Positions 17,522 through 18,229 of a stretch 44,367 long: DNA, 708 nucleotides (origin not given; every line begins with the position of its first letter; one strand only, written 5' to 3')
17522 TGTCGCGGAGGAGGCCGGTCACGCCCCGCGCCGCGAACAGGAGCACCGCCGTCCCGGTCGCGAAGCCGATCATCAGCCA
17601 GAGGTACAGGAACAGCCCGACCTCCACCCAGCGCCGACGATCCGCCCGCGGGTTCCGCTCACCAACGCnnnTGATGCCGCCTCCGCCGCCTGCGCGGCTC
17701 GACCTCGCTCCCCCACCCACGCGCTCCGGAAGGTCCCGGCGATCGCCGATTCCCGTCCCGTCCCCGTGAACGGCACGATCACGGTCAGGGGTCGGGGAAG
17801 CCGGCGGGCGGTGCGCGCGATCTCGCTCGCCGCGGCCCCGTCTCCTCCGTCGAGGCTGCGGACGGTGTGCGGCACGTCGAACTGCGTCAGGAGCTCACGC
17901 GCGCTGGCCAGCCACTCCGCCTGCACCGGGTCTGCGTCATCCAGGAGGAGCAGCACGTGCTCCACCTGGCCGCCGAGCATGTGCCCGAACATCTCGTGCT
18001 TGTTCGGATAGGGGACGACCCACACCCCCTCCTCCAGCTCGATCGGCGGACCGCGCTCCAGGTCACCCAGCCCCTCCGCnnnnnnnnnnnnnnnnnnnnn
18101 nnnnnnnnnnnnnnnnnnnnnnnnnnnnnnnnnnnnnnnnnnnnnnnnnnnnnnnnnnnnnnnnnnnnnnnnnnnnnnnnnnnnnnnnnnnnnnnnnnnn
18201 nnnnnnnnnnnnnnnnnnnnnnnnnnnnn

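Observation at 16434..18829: Tandem paralogous 3-TM Cys-phosphatases, each with an active CX5R half plus a degenerate pseudo-phosphatase half, predicted to face the periplasm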

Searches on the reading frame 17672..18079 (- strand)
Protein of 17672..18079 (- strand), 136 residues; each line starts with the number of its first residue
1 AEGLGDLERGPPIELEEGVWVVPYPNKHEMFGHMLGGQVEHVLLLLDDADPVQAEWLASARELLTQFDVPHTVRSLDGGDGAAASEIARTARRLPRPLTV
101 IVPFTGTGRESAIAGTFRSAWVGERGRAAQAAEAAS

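Call 22: search_protein_families(library=pfam, proteins=[window:17672-18079:-], max_evalue=10)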
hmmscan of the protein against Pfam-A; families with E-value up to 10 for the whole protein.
window:17672-18079:- (136 aa): 0 families

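Call 54: predict_structure(alignment_id=A2)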
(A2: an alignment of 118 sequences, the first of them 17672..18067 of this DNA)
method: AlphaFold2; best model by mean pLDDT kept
length: 132 residues; sequences in the alignment: 118
mean_pLDDT: 90.9   pTM: 0.86
mean pLDDT of the five models: 90.9, 89.4, 89.4, 89.3, 89.1
residues with pLDDT >= 90: 104; 70-90: 15; 50-70: 12; < 50: 1
segments of 3 or more residues with pLDDT < 50: none
pLDDT, mean of each block of 10 residues (from residue 1): 79 95 71 85 96 94 95 95 97 96 89 97 91 88
secondary structure, 60 per line:
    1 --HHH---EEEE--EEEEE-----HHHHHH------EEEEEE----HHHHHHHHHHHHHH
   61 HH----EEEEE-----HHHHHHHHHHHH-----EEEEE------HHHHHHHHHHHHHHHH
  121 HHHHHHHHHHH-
elements in order: E9-12 E15-19 H25-30 E37-42 H47-62 E67-71 H77-88 E94-98 H105-131

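Call 57: fold_search(model_id=the predicted structure, library=pdb)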
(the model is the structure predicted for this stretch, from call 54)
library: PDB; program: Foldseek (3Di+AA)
matches with E <= 10: 1493; with E <= 0.001: 0
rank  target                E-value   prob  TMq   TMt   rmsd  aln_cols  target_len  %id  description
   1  4kyr_A                3.9e-03  1.00  0.54  0.37   4.5       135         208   18  Structure of a product bound plant phosphatase (released 2013-07-24)
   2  4b04_A                7.4e-03  0.96  0.41  0.37   4.9       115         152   14  Crystal structure of the Catalytic Domain of Human DUSP26 (C152S) (released 2013-05-29)
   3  6byf_A                9.7e-03  1.00  0.49  0.41   3.4        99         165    8  Crystal structure of the core catalytic domain of PP-IP phosphatase SIW14 from S. cerevisiae in complex with citrate (released 2018-03-21)
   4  2i6p                  1.0e-02  0.99  0.51  0.43   5.5       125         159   16  Crystal structure of the complex of the archaeal sulfolobus PTP-fold phosphatase with pNPP (released 2007-03-13)
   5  9e9m                  1.0e-02  0.98  0.49  0.45   4.9       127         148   15  Ligand Free Putative Ancestral Protein Tyrosine Phosphatase ShufPTP - C93-Cyclic Sulfenamide - Intermediate p-loop Confo (released 2024-12-11)
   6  4hrf_C                1.2e-02  0.95  0.44  0.40   4.8       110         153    7  Atomic structure of DUSP26 (released 2013-01-23)
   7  1jpn_A                1.3e-02  0.96  0.41  0.21   4.2        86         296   14  GMPPNP Complex of SRP GTPase NG Domain (released 2002-02-02)
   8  6e3b_T                1.6e-02  0.95  0.39  0.32   4.5        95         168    6  STRUCTURE OF Siw14 CATALYTIC CORE (released 2019-02-27)
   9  3zl8                  1.6e-02  0.85  0.41  0.17   6.9       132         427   12  CRYSTAL STRUCTURE OF MURF LIGASE FROM THERMOTOGA MARITIMA IN COMPLEX WITH ADP (released 2013-09-11)
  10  2l82_MODEL_1_A        1.8e-02  0.97  0.41  0.35   3.5        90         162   23  Solution NMR Structure of de novo designed protein, P-loop NTPase fold, Northeast Structural Genomics Consorti (released 2011-02-09)
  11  3cs3                  2.0e-02  1.00  0.46  0.25   3.5        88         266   23  Crystal structure of sugar-binding transcriptional regulator (LacI family) from Enterococcus faecalis (released 2008-04-22)
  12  3ro1                  2.0e-02  0.99  0.51  0.44   4.2       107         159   16  Crystal structure of the complex of the archaeal sulfolobus PTP-fold phosphatase with terpyridine platinum(II) (released 2011-10-05)
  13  6vga_MODEL_1_A        2.3e-02  0.90  0.37  0.44   4.7        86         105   17  De novo designed Rossmann fold protein ROS2_835 (released 2020-08-19)
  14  1dr8_A                2.4e-02  0.93  0.36  0.16   4.6        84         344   19  STRUCTURE OF MODIFIED 3-ISOPROPYLMALATE DEHYDROGENASE AT THE C-TERMINUS, HD177 (released 2000-01-19)
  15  1ffh                  2.4e-02  0.87  0.39  0.21   4.6        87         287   17  N AND GTPASE DOMAINS OF THE SIGNAL SEQUENCE RECOGNITION PROTEIN FFH FROM THERMUS AQUATICUS (released 1997-12-31)
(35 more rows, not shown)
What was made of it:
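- Checked: Modelled alone, it finds DSP-fold structures as best matches (call 57).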
